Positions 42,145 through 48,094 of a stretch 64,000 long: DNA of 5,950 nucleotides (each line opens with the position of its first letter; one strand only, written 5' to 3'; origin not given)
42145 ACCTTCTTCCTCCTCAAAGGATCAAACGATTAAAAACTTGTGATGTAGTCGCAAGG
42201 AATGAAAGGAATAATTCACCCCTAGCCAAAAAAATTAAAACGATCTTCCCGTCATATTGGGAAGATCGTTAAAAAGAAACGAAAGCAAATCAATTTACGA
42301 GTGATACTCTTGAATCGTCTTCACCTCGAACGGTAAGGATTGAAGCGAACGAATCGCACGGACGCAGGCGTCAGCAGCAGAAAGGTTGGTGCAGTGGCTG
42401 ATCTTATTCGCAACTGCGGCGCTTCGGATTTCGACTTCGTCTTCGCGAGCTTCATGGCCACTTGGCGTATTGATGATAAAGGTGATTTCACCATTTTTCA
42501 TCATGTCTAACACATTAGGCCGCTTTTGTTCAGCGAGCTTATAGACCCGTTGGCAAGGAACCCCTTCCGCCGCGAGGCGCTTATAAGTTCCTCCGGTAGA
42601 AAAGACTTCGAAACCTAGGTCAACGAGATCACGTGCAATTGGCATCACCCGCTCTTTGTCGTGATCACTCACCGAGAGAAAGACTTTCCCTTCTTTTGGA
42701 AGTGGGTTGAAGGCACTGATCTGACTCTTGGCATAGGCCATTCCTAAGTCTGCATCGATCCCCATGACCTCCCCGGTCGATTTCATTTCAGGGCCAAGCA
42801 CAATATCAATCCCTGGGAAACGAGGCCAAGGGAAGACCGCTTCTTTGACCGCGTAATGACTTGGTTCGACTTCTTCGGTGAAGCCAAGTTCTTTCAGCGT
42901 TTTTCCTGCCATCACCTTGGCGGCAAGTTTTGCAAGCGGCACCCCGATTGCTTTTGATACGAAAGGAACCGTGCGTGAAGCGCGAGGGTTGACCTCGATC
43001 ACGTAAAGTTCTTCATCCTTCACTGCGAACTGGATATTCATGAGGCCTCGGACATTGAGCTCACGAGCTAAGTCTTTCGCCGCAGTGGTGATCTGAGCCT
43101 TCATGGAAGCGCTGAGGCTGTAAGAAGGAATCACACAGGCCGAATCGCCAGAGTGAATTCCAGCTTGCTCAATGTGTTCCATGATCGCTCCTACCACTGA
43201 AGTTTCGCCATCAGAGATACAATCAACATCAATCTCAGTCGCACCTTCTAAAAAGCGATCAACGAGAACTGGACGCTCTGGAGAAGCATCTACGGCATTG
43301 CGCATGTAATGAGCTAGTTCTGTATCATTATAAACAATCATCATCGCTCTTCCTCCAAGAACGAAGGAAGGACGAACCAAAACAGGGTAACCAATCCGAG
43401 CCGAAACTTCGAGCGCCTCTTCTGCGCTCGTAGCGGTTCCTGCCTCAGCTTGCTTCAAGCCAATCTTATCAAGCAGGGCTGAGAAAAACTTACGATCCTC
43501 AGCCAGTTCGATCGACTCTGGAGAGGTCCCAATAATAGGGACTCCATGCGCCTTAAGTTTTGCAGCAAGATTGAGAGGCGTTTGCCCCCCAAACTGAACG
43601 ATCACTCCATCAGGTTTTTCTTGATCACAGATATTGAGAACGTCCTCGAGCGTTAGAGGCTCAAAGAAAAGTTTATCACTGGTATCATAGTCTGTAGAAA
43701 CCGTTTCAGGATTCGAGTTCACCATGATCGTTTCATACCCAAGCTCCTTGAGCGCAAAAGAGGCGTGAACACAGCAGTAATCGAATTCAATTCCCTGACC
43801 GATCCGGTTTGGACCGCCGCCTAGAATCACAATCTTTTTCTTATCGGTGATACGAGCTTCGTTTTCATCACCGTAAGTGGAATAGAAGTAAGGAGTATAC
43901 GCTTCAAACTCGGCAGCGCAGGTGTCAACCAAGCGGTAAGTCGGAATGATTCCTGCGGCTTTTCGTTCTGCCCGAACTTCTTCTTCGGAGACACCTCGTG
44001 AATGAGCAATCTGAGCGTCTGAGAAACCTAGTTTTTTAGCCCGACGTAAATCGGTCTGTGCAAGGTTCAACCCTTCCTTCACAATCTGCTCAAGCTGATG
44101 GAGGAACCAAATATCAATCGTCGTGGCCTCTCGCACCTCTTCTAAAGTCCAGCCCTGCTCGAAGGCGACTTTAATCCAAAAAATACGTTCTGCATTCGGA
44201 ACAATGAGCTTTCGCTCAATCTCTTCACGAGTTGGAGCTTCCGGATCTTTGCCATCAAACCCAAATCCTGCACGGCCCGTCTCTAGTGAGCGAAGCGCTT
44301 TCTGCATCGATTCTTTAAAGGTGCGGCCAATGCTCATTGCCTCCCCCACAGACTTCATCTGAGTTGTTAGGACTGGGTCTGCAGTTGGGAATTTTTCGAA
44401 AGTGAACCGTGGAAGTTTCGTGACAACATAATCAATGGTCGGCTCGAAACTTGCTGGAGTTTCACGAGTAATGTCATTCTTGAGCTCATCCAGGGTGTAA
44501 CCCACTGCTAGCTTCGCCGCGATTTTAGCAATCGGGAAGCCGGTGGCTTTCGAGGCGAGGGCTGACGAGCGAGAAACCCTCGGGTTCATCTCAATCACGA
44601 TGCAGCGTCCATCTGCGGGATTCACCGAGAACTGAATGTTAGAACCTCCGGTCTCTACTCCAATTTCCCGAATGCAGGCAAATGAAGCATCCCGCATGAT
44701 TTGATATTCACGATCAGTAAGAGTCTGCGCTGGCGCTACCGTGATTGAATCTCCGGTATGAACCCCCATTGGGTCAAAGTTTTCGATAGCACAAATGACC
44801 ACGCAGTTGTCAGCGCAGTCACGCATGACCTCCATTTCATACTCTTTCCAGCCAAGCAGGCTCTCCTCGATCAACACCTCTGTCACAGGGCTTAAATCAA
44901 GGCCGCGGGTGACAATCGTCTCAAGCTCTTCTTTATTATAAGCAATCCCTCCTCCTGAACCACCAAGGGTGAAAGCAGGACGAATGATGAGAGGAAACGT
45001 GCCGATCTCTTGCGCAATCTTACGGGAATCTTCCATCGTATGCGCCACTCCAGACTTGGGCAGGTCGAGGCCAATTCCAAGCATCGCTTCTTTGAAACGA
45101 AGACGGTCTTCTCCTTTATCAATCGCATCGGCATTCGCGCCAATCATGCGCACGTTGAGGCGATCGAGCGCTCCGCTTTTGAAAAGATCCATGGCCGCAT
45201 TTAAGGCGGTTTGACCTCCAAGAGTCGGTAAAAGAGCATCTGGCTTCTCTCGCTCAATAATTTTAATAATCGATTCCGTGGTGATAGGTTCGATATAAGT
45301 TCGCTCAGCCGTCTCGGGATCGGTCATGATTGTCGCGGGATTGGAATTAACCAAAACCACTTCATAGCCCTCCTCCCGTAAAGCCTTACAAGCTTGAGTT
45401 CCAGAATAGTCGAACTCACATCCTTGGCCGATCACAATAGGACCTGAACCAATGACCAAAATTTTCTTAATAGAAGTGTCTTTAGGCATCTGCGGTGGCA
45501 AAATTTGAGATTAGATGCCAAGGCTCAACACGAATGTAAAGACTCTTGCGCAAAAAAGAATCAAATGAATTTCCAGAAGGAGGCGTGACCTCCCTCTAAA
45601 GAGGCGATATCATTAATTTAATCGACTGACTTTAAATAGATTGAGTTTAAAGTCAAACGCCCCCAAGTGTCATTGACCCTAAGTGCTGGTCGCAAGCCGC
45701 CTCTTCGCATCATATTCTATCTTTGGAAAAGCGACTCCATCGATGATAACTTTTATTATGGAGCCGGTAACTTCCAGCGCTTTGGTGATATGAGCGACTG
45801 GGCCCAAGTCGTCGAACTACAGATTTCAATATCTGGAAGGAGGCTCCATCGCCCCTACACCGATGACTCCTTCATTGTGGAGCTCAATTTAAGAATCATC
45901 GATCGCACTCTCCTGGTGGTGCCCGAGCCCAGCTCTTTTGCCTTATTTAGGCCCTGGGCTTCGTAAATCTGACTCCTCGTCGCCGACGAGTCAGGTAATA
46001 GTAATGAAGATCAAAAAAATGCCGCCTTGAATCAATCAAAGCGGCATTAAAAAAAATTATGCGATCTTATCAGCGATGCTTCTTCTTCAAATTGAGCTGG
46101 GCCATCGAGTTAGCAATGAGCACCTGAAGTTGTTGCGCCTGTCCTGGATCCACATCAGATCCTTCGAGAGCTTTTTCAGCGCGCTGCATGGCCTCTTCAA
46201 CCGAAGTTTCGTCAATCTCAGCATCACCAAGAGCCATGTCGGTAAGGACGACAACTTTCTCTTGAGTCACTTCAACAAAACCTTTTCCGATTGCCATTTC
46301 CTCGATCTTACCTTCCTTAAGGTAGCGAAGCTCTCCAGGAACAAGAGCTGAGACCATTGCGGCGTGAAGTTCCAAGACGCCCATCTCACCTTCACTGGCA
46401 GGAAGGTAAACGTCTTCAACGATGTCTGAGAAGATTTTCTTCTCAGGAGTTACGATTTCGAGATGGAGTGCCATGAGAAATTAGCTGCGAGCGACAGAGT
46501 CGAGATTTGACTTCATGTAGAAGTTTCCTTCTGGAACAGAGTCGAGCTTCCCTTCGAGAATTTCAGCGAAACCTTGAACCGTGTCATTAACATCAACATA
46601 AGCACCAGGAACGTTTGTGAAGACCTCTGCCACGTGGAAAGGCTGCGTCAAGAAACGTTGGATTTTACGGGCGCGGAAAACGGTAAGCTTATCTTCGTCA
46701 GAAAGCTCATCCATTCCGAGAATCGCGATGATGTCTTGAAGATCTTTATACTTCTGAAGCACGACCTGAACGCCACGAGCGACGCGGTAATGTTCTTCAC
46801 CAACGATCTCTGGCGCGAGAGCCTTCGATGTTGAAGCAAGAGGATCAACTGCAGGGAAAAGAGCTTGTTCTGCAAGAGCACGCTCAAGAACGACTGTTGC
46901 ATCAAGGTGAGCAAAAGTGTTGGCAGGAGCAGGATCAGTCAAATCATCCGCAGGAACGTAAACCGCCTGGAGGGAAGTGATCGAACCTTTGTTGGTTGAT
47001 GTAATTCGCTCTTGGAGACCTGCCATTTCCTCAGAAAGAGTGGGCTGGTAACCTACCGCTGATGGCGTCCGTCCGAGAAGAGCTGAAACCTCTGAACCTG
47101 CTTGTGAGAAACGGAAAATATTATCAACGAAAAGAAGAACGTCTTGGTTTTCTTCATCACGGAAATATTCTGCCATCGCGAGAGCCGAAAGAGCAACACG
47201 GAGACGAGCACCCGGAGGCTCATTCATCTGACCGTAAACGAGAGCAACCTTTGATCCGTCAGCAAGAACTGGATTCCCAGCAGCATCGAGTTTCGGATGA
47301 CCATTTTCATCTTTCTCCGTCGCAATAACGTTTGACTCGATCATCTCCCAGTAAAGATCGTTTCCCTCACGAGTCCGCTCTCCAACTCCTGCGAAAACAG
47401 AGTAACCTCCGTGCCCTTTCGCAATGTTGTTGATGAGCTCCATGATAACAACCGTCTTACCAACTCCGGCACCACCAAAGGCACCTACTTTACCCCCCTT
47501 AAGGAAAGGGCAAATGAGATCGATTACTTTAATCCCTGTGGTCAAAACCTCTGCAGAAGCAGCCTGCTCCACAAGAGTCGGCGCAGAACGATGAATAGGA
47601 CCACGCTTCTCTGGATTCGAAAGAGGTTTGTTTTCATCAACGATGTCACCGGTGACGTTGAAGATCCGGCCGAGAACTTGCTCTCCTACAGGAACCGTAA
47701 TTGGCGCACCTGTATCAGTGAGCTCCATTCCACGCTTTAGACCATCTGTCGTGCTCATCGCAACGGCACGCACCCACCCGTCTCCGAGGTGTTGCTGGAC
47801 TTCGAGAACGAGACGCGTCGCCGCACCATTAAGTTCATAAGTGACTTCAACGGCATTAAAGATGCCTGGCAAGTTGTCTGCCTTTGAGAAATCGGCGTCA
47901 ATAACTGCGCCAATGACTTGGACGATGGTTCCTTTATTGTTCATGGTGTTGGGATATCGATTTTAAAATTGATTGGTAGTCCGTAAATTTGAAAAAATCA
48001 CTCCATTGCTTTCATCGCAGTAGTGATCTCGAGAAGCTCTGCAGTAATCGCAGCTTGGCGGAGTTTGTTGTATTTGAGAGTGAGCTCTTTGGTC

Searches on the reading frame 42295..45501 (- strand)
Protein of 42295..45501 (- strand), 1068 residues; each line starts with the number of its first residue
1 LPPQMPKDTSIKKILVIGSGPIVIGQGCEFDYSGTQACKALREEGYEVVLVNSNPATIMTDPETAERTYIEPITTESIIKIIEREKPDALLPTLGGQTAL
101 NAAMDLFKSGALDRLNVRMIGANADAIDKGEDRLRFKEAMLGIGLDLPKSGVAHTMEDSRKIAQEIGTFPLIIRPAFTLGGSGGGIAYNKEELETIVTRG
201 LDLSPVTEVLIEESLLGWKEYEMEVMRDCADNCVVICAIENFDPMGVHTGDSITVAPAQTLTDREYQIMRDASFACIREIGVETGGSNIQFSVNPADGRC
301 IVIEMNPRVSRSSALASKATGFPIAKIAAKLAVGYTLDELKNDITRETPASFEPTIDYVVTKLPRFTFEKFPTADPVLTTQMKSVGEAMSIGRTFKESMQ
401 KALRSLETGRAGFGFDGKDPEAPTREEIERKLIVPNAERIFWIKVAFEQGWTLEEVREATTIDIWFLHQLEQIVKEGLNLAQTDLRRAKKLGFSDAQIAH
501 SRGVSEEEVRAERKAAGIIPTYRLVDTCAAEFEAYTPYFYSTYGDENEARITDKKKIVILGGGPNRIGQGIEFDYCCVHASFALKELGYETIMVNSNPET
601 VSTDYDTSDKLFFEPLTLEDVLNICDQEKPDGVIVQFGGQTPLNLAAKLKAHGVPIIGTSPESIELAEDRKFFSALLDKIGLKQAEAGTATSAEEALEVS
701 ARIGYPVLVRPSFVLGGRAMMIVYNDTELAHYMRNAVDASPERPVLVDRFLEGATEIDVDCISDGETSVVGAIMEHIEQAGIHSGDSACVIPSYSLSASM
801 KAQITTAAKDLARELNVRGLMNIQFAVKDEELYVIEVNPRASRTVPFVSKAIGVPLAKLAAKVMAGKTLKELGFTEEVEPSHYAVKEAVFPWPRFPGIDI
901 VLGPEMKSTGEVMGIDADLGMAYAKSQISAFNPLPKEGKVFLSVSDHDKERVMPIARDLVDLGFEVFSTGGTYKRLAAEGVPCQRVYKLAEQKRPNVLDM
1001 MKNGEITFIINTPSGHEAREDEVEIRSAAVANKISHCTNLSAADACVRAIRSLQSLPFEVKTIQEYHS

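Call 85: search_protein_families(library=pfam, proteins=[window:42295-45501:-], max_evalue=0.00001)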
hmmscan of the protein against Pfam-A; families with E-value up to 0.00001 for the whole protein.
window:42295-45501:- (1068 aa): 9 families
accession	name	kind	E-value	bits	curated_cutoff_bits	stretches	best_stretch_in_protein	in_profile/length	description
PF02786.22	CPSase_L_D2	-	1.9e-114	380.9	19.8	2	132-339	1-210/211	Carbamoyl-phosphate synthase L chain, ATP binding domain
PF25596.1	CPSase_L_D1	-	3.8e-102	336.9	27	2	553-665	1-117/118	Carbamoyl phosphate synthase preATP-grasp domain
PF02142.27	MGS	-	9.8e-23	80.6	24.1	1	952-1038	2-94/94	MGS-like domain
PF02787.25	CPSase_L_D3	-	3.4e-21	75.5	26.6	1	431-500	2-78/80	Carbamoyl-phosphate synthetase large chain, oligomerisation domain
PF07478.18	Dala_Dala_lig_C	-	3.2e-14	53.3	24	1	691-839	23-174/204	D-ala D-ala ligase C-terminus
PF15632.11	ATPgrasp_Ter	-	1.1e-12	48.2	29.1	1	743-867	3-111/131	ATP-grasp in the biosynthetic pathway with Ter operon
PF02222.28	ATP-grasp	-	9.8e-12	45.3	27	1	677-841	3-163/179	ATP-grasp domain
PF02655.19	ATP-grasp_3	-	2e-11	44.7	23.2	1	700-841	27-157/160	ATP-grasp domain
PF01071.24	GARS_A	-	1.9e-07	31.6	27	1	669-840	2-188/194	Phosphoribosylglycinamide synthetase, ATP-grasp (A) domain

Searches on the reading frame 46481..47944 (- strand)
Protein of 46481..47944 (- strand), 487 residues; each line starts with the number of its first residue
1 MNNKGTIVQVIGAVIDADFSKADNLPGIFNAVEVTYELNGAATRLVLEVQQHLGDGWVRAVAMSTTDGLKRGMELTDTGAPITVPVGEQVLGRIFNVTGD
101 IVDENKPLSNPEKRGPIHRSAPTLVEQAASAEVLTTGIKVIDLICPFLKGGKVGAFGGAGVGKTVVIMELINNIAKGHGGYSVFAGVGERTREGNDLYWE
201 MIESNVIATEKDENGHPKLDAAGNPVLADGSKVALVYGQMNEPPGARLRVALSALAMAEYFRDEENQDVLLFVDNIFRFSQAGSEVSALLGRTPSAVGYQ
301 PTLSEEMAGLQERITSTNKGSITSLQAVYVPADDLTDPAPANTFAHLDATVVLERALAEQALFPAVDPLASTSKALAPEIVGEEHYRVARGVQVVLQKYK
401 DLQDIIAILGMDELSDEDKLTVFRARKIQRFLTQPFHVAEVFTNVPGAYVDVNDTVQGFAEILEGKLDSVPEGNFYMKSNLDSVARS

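Call 85: search_protein_families(library=pfam, proteins=[window:46481-47944:-], max_evalue=0.00001)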
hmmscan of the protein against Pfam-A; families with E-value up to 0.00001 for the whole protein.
window:46481-47944:- (487 aa): 3 families
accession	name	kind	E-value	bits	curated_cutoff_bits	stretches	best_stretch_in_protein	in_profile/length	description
PF00006.31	ATP-synt_ab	-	8.9e-66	222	29.5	1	137-373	1-213/213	ATP synthase alpha/beta family, nucleotide-binding domain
PF22919.1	ATP-synt_VA_C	-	2.7e-16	59.9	24.7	1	378-449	5-78/101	C-terminal domain of V and A type ATP synthase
PF02874.29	ATP-synt_ab_N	-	1.2e-15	58.2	20.9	1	7-79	1-69/69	ATP synthase alpha/beta family, beta-barrel domain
